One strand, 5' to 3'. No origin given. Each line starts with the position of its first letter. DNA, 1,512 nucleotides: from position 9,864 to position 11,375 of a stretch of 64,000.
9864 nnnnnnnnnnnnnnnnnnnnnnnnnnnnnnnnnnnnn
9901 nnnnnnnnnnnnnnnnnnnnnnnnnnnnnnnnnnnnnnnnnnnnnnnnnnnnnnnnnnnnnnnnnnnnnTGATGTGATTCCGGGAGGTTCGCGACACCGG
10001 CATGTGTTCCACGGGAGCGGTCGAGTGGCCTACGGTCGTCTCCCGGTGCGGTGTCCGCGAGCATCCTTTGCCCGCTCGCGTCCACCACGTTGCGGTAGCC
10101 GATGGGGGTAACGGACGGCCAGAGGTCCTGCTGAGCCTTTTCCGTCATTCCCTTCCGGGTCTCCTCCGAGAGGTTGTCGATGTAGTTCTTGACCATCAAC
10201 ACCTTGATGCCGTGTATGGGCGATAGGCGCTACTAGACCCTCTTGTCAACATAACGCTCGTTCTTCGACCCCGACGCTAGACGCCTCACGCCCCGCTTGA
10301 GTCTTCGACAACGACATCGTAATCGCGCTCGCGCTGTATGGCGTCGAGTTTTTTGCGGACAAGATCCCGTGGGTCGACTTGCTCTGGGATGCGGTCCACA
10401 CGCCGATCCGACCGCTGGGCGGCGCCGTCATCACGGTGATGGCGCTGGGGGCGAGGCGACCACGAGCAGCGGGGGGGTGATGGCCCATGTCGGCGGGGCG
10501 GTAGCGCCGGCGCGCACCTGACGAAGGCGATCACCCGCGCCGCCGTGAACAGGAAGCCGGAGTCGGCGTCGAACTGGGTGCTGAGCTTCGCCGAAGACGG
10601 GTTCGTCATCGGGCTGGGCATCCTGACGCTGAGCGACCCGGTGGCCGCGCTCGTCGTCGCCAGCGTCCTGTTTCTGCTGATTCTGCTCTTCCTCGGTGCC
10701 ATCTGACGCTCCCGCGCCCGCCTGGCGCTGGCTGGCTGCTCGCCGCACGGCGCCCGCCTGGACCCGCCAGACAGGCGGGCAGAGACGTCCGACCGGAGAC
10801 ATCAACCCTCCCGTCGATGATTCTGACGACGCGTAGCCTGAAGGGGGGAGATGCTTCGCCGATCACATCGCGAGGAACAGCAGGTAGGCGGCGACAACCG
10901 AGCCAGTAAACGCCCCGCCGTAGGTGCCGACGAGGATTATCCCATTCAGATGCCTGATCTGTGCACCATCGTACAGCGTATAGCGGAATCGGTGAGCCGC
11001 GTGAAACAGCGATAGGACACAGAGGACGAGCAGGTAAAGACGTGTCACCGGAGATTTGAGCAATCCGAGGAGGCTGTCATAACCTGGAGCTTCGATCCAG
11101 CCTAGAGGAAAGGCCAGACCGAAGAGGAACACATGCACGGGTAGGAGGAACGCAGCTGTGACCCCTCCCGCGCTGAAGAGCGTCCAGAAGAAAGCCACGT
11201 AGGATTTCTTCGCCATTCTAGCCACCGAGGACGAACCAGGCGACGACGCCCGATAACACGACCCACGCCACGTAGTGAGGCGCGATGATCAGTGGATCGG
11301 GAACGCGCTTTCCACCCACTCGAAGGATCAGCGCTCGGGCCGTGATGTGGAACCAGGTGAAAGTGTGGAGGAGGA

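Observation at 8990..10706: Integration/deletion scar: two host genes truncated face-to-face around an intact secreted-protein gene and a serine-recombinase stub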

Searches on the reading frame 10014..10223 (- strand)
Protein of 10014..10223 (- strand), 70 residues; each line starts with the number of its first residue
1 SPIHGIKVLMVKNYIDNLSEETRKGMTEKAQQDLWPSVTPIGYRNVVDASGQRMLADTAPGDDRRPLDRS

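Call 29: search_protein_families(library=pfam, proteins=[window:10014-10223:-], max_evalue=5)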
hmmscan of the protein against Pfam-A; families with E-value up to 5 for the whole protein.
seq(70 aa): 0 families

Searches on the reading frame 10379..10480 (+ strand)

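Call 4: search_protein_families(library=pfam, proteins=[window:10379-10480:+], max_evalue=1)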
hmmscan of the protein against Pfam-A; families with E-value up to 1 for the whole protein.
window:10379-10480:+ (33 aa): 1 family
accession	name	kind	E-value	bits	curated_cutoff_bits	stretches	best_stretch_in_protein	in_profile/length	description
PF13548.11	DUF4126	-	0.00031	21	27.5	1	2-26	68-92/175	Domain of unknown function (DUF4126)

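Call 5: search_protein_families(library=ncbifam, proteins=[window:10379-10480:+], max_evalue=1)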
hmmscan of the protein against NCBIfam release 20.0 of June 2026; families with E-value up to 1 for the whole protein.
window:10379-10480:+ (33 aa): 1 family
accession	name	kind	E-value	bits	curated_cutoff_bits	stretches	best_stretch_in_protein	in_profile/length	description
NF052600.1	sept_pore_FraI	equivalog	0.095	12.5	225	1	2-29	59-85/216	septal nanopore formation protein FraI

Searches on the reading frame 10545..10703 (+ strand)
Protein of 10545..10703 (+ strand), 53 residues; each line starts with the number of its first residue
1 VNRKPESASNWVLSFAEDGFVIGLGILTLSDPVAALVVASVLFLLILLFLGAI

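Call 4: search_protein_families(library=pfam, proteins=[window:10545-10703:+], max_evalue=1)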
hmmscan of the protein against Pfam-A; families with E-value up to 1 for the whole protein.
window:10545-10703:+ (53 aa): 1 family
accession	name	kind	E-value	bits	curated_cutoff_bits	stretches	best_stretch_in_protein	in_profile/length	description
PF13548.11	DUF4126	-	1.1e-07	32.2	27.5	1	2-49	125-172/175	Domain of unknown function (DUF4126)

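Call 5: search_protein_families(library=ncbifam, proteins=[window:10545-10703:+], max_evalue=1)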
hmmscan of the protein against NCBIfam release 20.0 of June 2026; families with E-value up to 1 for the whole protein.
window:10545-10703:+ (53 aa): 0 families

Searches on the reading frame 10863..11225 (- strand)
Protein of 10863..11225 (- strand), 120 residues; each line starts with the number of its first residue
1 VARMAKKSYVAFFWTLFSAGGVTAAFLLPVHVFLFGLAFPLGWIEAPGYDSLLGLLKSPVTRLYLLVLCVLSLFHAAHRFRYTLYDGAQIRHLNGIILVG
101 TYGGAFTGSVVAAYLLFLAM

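Call 4: search_protein_families(library=pfam, proteins=[window:10863-11225:-], max_evalue=1)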
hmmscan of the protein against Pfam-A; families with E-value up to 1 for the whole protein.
window:10863-11225:- (120 aa): 2 families
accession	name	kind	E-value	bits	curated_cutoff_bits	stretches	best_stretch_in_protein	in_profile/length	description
PF02313.22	Fumarate_red_D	-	3.2e-25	89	25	1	6-116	3-113/114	Fumarate reductase subunit D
PF01127.27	Sdh_cyt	-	8.8e-05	23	25.8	1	12-88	21-95/122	Succinate dehydrogenase/Fumarate reductase transmembrane subunit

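Call 39: find_encoding_contigs(protein=window:10863-11216:-, flank=6000, max_places=10)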
Protein window:10863-11216:- (117 aa): 4 contigs read that carry it; 3 places shown.
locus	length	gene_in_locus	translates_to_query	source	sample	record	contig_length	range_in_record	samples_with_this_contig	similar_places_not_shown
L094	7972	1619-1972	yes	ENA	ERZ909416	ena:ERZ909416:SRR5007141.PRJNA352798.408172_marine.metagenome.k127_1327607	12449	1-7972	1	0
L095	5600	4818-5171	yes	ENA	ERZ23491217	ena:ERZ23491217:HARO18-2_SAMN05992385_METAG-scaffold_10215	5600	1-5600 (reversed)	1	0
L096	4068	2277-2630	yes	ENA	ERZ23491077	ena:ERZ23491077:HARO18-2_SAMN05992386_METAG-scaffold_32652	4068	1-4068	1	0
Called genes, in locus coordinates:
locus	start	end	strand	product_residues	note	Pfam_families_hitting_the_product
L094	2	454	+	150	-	?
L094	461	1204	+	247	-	PF13085:Fer2_3, PF13187:Fer4_9 (faint), PF13183:Fer4_8, PF13237:Fer4_10, PF12838:Fer4_7 (weak), PF13534:Fer4_17 (weak)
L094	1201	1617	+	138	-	PF02300:Fumarate_red_C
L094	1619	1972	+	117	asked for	PF02313:Fumarate_red_D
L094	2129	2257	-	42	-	-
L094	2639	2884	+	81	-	-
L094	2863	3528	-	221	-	-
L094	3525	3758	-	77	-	-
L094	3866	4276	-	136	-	-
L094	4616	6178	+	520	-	PF00753:Lactamase_B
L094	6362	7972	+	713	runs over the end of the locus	PF01011:PQQ, PF13360:PQQ_2 (weak)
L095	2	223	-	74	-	?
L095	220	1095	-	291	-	PF00034:Cytochrom_C (weak), PF13442:Cytochrome_CBB3 (weak)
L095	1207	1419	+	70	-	-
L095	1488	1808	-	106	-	-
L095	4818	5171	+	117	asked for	PF02313:Fumarate_red_D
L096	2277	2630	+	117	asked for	PF02313:Fumarate_red_D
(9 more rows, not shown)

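Call 40: find_related_loci(query=window:10866-11216:-, collection=metagenome_contigs, flank=8000)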
Query window:10866-11216:- (117 aa) in metagenome_contigs; peptide patterns used: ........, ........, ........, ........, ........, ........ (x = any residue, [..] = any of these).
600 stretches matched a pattern (row limit reached: there are more); 35 encode a relative of the query (tblastn E <= 1e-3); 35 distinct loci.
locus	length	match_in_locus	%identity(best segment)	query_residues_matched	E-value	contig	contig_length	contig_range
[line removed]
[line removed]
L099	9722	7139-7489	85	1-117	7e-63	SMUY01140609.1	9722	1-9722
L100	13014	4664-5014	85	1-117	7e-63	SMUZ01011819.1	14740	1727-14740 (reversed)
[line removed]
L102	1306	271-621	82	1-117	8e-64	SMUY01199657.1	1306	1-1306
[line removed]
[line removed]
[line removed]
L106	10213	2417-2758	68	1-114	1e-50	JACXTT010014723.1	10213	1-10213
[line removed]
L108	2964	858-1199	67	1-114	2e-47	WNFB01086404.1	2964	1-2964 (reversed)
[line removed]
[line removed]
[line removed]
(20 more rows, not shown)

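Call 81: search_protein_families(library=pfam, proteins=[L141:10382-11305:-], max_evalue=0.01)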
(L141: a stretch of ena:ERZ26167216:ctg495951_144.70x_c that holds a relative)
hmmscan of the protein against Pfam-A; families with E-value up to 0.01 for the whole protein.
L141:10382-11305:- (307 aa): 2 families
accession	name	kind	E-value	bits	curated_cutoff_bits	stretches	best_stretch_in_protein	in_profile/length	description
PF00056.29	Ldh_1_N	-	4.9e-39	134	27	1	3-141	2-141/141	lactate/malate dehydrogenase, NAD binding domain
PF02866.23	Ldh_1_C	-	9.2e-32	110.9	22.6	1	146-296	3-161/174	lactate/malate dehydrogenase, alpha/beta C-terminal domain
